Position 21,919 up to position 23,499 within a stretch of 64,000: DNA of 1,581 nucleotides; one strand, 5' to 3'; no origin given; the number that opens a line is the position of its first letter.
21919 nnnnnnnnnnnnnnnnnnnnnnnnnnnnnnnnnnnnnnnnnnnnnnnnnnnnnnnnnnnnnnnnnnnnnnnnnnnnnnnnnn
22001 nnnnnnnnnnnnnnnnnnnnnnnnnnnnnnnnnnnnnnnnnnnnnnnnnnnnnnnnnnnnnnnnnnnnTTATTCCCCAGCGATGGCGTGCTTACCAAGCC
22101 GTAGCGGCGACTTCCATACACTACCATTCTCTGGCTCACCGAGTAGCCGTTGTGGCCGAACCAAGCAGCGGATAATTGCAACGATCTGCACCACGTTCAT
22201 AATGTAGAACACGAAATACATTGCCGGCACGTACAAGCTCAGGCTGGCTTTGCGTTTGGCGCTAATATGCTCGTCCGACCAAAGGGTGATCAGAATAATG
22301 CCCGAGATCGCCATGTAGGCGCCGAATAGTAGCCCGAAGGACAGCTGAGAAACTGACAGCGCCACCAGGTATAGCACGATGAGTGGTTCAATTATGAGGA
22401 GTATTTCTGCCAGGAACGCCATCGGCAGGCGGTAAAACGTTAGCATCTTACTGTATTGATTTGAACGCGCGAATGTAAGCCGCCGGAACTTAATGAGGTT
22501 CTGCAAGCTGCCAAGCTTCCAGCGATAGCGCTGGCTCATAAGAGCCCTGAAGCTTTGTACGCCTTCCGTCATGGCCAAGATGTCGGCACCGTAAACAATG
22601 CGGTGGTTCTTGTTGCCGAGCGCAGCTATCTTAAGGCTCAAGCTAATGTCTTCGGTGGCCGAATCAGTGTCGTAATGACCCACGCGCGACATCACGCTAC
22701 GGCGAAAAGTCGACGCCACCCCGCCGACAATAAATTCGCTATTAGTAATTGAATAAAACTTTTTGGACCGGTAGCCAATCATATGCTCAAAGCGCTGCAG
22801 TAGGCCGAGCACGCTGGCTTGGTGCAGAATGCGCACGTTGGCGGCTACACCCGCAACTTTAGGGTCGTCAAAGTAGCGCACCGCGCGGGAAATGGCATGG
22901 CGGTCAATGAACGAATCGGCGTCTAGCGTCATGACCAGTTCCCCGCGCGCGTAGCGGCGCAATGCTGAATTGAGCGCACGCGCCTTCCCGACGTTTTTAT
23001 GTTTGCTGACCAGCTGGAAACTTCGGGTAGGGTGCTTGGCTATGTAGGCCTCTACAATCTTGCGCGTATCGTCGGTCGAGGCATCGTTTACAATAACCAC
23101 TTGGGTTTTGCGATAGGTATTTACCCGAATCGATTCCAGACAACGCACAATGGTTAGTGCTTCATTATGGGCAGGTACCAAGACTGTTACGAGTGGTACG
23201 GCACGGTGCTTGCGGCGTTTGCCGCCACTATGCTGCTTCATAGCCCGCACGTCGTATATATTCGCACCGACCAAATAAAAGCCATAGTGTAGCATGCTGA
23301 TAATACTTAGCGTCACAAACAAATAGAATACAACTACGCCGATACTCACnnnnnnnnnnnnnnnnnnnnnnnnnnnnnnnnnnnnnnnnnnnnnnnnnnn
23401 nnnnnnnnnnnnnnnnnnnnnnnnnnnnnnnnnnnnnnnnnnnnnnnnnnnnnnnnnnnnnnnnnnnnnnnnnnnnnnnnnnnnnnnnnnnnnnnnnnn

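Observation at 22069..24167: Operon encoding an LPNTG mini-peptide, a small sortase and a processive GT2 synthase, adjacent to a secreted CE4 deacetylase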

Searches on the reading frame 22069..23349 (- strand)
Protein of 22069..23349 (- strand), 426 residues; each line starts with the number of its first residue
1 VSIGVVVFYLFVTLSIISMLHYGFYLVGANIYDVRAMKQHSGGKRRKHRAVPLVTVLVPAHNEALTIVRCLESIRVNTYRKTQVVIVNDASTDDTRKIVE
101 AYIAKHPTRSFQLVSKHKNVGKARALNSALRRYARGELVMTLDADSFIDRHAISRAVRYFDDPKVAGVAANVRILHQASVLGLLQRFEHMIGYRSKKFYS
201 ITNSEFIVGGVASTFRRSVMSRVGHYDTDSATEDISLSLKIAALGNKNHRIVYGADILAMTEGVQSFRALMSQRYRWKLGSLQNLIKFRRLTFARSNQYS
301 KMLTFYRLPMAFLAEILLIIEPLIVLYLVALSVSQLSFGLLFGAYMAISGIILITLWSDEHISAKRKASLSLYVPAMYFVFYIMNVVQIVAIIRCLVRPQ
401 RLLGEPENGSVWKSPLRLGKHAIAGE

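Call 3: search_protein_families(library=pfam, proteins=[window:22069-23349:-], max_evalue=0.01)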
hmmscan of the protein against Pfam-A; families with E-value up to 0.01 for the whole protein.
window:22069-23349:- (426 aa): 7 families
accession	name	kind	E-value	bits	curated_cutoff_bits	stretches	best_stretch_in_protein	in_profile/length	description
PF00535.33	Glycos_transf_2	-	1.2e-29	103.8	23.3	1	55-222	1-166/168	Glycosyl transferase family 2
PF13641.12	Glyco_tranf_2_3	-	5.7e-26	92.4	27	1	54-278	3-228/230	Glycosyltransferase like family 2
PF13632.12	Glyco_trans_2_3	-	5.8e-16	59.3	27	1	139-330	2-190/198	Glycosyl transferase family group 2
PF13506.12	Glyco_transf_21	-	3e-09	37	21.7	1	122-278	18-173/174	Glycosyl transferase family 21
PF13704.12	Glyco_tranf_2_4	-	3.3e-06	27.9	27.5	1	62-152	2-88/98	Glycosyl transferase family 2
PF03142.21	Chitin_synth_2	-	4.7e-06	26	27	0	137-216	203-285/527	Chitin synthase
PF10111.15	Glyco_tranf_2_2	-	1.5e-05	25.1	27.3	1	75-260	23-222/276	Glycosyltransferase like family 2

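Call 4: search_protein_families(library=ncbifam, proteins=[window:22069-23349:-], max_evalue=0.01)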
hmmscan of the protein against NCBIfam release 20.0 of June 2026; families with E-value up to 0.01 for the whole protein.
window:22069-23349:- (426 aa): 27 families (the best 25 are shown)
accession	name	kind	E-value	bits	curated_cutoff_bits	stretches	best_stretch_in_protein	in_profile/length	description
TIGR03937.1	PgaC_IcaA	equivalog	5.3e-50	170.6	422.3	1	24-417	15-406/407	poly-beta-1,6-N-acetyl-D-glucosamine synthase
TIGR03111.1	glyc2_xrt_Gpos1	hypoth_equivalog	2.7e-29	102.3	363.95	1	27-390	23-395/439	TIGR03111 family XrtG-associated glycosyltransferase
TIGR03965.1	mycofact_glyco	equivalog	3.6e-17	62.4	280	1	51-246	73-268/467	mycofactocin biosynthesis glycosyltransferase MftF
TIGR04242.1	nodulat_NodC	equivalog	4.1e-17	62.2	550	1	24-284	20-287/395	chitooligosaccharide synthase NodC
TIGR04283.1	glyco_like_mftF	equivalog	2e-15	57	182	1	55-246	2-174/221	TIGR04283 family arsenosugar biosynthesis glycosyltransferase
NF047683.1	TeichurnBiosyTuaG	equivalog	3e-15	56.6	400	1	50-175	4-126/252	teichuronic acid biosynthesis protein TuaG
NF053846.1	glyco_with_XrtP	equivalog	3.8e-15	55.5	520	2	13-175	7-175/440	XrtP-associated glycosyltransferase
TIGR03030.1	CelA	equivalog_domain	4.8e-13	48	699.1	1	33-386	112-480/714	UDP-forming cellulose synthase catalytic subunit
NF053739.1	GlytfEpsEBac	equivalog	7.8e-13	48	450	1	52-162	1-109/265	glycosyltransferase EpsE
NF041875.1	EPS_EpsD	equivalog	3.3e-12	46.4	370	1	54-247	1-195/325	exopolysaccharide biosynthesis glycosyltransferase EpsD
NF045692.1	OglycostaseCruG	equivalog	4.3e-12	45.7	600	1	48-260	37-258/386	2'-O-glycosyltransferase CruG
NF007482.0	PRK10073.1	equivalog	6.3e-12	45.1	423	1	51-150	5-100/334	glycosyltransferase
NF008558.0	PRK11498.1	equivalog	3.3e-10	38.6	992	1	48-331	269-553/872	UDP-forming cellulose synthase catalytic subunit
TIGR03472.1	HpnI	equivalog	7.1e-10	38.3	310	1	14-278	8-269/373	bacteriohopanetetrol glucosamine biosynthesis glycosyltransferase HpnI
NF041394.1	GtaseAglG_Halo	equivalog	1.8e-09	37.4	440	1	67-230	18-178/304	glucosyl-dolichyl phosphate glucuronosyltransferase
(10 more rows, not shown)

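Call 27: search_solved_structures(query=window:22069-23349:-, max_evalue=0.001, show_alignments=1)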
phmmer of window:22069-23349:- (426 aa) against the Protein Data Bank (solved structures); distinct sequences matched with E-value up to 0.001: 17.
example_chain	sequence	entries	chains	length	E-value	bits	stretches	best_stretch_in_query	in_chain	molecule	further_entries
6yv7_B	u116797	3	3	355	3.2e-23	85.9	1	52-259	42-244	Glycosyl transferase, family 2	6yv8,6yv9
6yv7_A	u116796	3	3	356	3.2e-23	85.9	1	52-259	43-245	Glycosyl transferase, family 2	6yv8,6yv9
2z87_A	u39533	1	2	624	1.8e-15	60.3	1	49-160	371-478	Chondroitin synthase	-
2z86_A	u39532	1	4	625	1.8e-15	60.3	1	49-160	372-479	Chondroitin synthase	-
5ej1_A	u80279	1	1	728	7.8e-11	45.1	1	50-356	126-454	Putative cellulose synthase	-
4hg6_A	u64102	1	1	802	9.2e-11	44.8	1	50-356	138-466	Cellulose Synthase Subunit A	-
4p00_A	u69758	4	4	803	9.2e-11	44.8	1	50-356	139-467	Cellulose Synthase A subunit | Cellulose Synthase subunit A | Putative cellulose synthase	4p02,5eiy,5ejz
5hea_A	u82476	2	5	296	1.2e-10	44.5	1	53-158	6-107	Putative glycosyltransferase (GalT1)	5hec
5tz8_A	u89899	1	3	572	2.1e-10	43.7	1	55-162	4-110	Glycosyl transferase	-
5tze_C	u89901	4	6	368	1.1e-09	41.2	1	55-162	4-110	Glycosyl transferase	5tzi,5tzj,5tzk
3bcv_A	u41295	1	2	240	4.5e-09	39.3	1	51-151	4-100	Putative glycosyltransferase protein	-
6p61_A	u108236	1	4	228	1.3e-08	37.7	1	49-168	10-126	Glycosyltransferase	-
8vh7_A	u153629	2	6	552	2.6e-08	36.8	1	38-160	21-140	Heparosan synthase B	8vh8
8viw_A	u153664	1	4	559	2.7e-08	36.7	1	38-160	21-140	Heparosan synthase B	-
3l7m_A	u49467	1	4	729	2.2e-07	33.8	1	54-162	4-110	Teichoic acid biosynthesis protein F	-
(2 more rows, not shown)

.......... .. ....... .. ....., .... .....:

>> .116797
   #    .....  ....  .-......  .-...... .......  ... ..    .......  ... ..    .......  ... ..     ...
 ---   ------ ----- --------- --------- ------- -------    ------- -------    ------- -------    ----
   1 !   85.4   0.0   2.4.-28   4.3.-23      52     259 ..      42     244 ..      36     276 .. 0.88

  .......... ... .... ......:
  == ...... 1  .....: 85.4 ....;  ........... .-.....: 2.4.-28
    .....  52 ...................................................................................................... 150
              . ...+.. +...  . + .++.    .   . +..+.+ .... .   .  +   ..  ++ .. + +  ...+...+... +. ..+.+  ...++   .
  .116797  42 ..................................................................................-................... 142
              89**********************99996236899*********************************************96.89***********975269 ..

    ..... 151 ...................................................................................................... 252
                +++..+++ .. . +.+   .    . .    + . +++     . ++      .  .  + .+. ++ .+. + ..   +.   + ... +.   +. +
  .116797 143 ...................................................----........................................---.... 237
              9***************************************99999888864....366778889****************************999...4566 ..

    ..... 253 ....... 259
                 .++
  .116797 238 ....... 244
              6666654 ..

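Call 32: find_homologous_proteins(query=window:22069-23349:-, max_evalue=1e-10)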
Query window:22069-23349:- (426 aa): 1186 proteins with E <= 1e-10 among 8000 candidates; the best 120 are listed.
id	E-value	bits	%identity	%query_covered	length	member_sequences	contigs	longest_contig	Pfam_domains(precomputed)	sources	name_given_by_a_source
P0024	2.4e-262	888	96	100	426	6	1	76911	PF13632.13,PF13506.14,PF13641.13,PF00535.33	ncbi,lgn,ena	-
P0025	1.4e-244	829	86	100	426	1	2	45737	PF13632.13,PF13506.14,PF13641.13,PF03142.22,PF00535.33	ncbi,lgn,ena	-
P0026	4.1e-181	621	65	98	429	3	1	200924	PF13632.13,PF10111.15,PF13506.14,PF13641.13,PF03142.22,PF01644.24,PF00535.33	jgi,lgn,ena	-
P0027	1.1e-170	586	62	99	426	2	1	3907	PF13632.13,PF13506.14,PF13641.13,PF03142.22,PF01644.24,PF00535.33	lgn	-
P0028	3.3e-167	575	60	99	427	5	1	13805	PF13632.13,PF10111.15,PF13506.14,PF13641.13,PF03142.22,PF01644.24,PF00535.33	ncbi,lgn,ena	-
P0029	5.1e-165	568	59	98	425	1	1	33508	PF13632.13,PF13506.14,PF13641.13,PF03142.22,PF00535.33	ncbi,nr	ncbi:MAG TPA: glycosyltransferase [Candidatus Saccharimonadales bacterium]|nr:glycosyltransferase [C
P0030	2.1e-162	559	58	97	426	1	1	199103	PF13632.13,PF13506.14,PF13641.13,PF03142.22,PF00535.33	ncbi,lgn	-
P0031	3.6e-161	555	58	98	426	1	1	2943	PF13632.13,PF13506.14,PF13641.13,PF00535.33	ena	-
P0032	2.1e-160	552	57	98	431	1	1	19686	PF13632.13,PF13506.14,PF13641.13,PF03142.22,PF00535.33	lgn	-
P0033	2.7e-160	552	56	98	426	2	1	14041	PF13632.13,PF13506.14,PF13641.13,PF00535.33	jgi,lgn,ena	-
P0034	1.7e-159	549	58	97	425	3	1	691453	PF13632.13,PF13506.14,PF13641.13,PF03142.22,PF00535.33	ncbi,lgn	-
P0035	2.3e-159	549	58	97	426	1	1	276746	PF13632.13,PF13506.14,PF13641.13,PF03142.22,PF00535.33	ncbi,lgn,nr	ncbi:MAG TPA: glycosyltransferase family 2 protein [Candidatus Saccharimonadales bacterium]|nr:glyco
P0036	5.5e-159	548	59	98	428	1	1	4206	PF13632.13,PF13506.14,PF13641.13,PF03142.22,PF00535.33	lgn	-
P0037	7.1e-159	547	56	98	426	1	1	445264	PF13632.13,PF13506.14,PF13641.13,PF03142.22,PF00535.33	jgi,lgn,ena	-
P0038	8.9e-159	547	58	98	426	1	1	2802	PF13632.13,PF13506.14,PF13641.13,PF00535.33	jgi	jgi:cellulose synthase/poly-beta-1,6-N-acetylglucosamine synthase-like glycosyltransferase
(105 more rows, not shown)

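Call 43: predict_structure(alignment_id=A2)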
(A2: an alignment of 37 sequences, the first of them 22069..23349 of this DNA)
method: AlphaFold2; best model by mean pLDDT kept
length: 426 residues; sequences in the alignment: 37
mean_pLDDT: 84.3   pTM: 0.83
mean pLDDT of the five models: 84.3, 84.1, 71.6, 63.0, 62.6
residues with pLDDT >= 90: 123; 70-90: 257; 50-70: 37; < 50: 9
segments of 3 or more residues with pLDDT < 50: 419-426
pLDDT, mean of each block of 10 residues (from residue 1): 79 85 86 79 62 94 88 94 94 93 93 92 88 94 91 93 90 84 87 86 77 89 82 64 87 88 84 85 84 89 89 83 83 85 86 89 90 89 88 86 60 58 38
secondary structure, 60 per line:
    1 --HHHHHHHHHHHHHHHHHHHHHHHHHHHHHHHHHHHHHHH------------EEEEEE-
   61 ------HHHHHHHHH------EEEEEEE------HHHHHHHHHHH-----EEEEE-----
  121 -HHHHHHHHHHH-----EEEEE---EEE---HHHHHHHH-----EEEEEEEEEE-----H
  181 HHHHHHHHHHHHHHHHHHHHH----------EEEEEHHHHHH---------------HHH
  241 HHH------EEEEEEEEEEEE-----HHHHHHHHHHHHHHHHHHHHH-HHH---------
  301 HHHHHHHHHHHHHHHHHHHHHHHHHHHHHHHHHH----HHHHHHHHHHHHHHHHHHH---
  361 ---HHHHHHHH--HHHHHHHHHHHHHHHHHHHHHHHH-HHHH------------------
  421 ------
elements in order: H3-41 E54-59 H67-75 E82-88 H95-105 E111-115 H122-132 E138-142 E146-148 H152-159 E165-174 H180-201 E212-216 H217-222 H238-243 E250-261 H267-287 H301-334 H339-357 H364-371 H374-397 H399-402

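Call 47: fold_search(model_id=the predicted structure, library=pdb)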
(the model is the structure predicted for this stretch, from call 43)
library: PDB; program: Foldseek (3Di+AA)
matches with E <= 10: 1388; with E <= 0.001: 408
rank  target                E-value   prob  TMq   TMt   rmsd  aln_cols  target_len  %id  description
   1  6yv7_B                1.2e-16  1.00  0.58  0.69   6.2       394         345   25  Mannosyltransferase PcManGT from Pyrobaculum calidifontis (released 2020-07-22)
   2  7sp8_A                5.3e-16  1.00  0.64  0.56   6.9       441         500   15  Chlorella virus Hyaluronan Synthase bound to UDP-GlcNAc (released 2022-04-06)
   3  6yv7_A                9.0e-16  1.00  0.51  0.61   8.6       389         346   23  Mannosyltransferase PcManGT from Pyrobaculum calidifontis (released 2020-07-22)
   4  7sp7_A                1.4e-15  1.00  0.62  0.54   7.5       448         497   15  Chlorella virus hyaluronan synthase inhibited by UDP (released 2022-04-06)
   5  8snc_A                2.8e-15  1.00  0.68  0.60   5.3       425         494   15  Chlorella virus Hyaluronan Synthase bound to GlcA extended GlcNAc primer (released 2024-05-01)
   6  9yq4_A                3.3e-15  1.00  0.68  0.60   5.5       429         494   15  Chlorella virus hyaluronan synthase bound to a proofreading UDP-GlcA (released 2025-12-10)
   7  8sne_A                3.7e-15  1.00  0.68  0.60   6.4       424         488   15  Chlorella virus Hyaluronan Synthase bound to GlcA extended GlcNAc primer and UDP (released 2024-05-01)
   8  7sp9_A                4.5e-15  1.00  0.68  0.59   6.4       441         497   15  Chlorella virus Hyaluronan Synthase in the GlcNAc-primed channel-closed state (released 2022-04-06)
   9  9yq5_A                1.2e-14  1.00  0.62  0.53   7.4       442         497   16  Chlorella virus hyaluronan synthase bound to an inserted UDP-GlcA (released 2025-12-10)
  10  8smm_A                1.6e-14  1.00  0.66  0.56   9.4       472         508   13  Xenopus laevis hyaluronan synthase 1 (released 2024-05-01)
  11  8smn_A                2.1e-14  1.00  0.63  0.53   8.2       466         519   13  Xenopus laevis hyaluronan synthase 1, nascent HA polymer bound state (released 2024-05-01)
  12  9yq2_A                2.6e-14  1.00  0.66  0.59   6.4       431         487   15  Chlorella virus hyaluronan synthase bound to DDM (released 2025-12-10)
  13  9kqc_A                3.7e-14  1.00  0.65  0.56   6.5       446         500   15  Chlorella virus Hyaluronan Synthase bound to VNAR (released 2025-05-14)
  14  4p00_A                3.9e-14  1.00  0.54  0.33  10.2       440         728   19  Bacterial Cellulose Synthase in complex with cyclic-di-GMP and UDP (released 2014-04-09)
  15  8smp_A                8.8e-14  1.00  0.64  0.53   8.1       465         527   15  Xenopus laevis hyaluronan synthase 1, UDP-bound, gating loop inserted state (released 2024-05-01)
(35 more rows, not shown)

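Call 56: find_related_loci(query=A2, collection=metagenome_contigs, flank=6000)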
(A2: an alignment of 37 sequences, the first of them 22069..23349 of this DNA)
Query A2 (426 aa) in metagenome_contigs; peptide patterns used: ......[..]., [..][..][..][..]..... (x = any residue, [..] = any of these).
600 stretches matched a pattern (row limit reached: there are more); 479 encode a relative of the query (tblastn E <= 1e-3); the best 80 are kept; 80 distinct loci.
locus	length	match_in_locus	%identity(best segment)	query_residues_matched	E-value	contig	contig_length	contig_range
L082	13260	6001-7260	56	3-422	4e-163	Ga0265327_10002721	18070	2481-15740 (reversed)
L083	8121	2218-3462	52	6-421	3e-151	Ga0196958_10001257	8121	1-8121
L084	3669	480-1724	55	10-420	5e-155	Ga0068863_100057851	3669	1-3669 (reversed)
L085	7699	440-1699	53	4-423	5e-147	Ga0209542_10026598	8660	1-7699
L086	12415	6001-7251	50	6-420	1e-145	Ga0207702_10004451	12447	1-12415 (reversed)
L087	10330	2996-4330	49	6-423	6e-139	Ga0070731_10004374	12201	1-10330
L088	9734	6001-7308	49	8-417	1e-137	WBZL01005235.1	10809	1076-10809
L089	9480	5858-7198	44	6-419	4e-123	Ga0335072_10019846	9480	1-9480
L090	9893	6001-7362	44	2-417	5e-120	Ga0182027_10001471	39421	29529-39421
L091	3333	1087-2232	36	10-396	1e-84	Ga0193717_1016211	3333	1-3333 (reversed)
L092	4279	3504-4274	39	9-264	1e-50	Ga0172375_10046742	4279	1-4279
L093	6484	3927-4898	34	10-330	2e-46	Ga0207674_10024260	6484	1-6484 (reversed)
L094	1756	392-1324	32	8-340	1e-46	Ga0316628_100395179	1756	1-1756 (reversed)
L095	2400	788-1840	31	40-387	1e-45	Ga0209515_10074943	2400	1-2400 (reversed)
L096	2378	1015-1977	31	7-353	2e-44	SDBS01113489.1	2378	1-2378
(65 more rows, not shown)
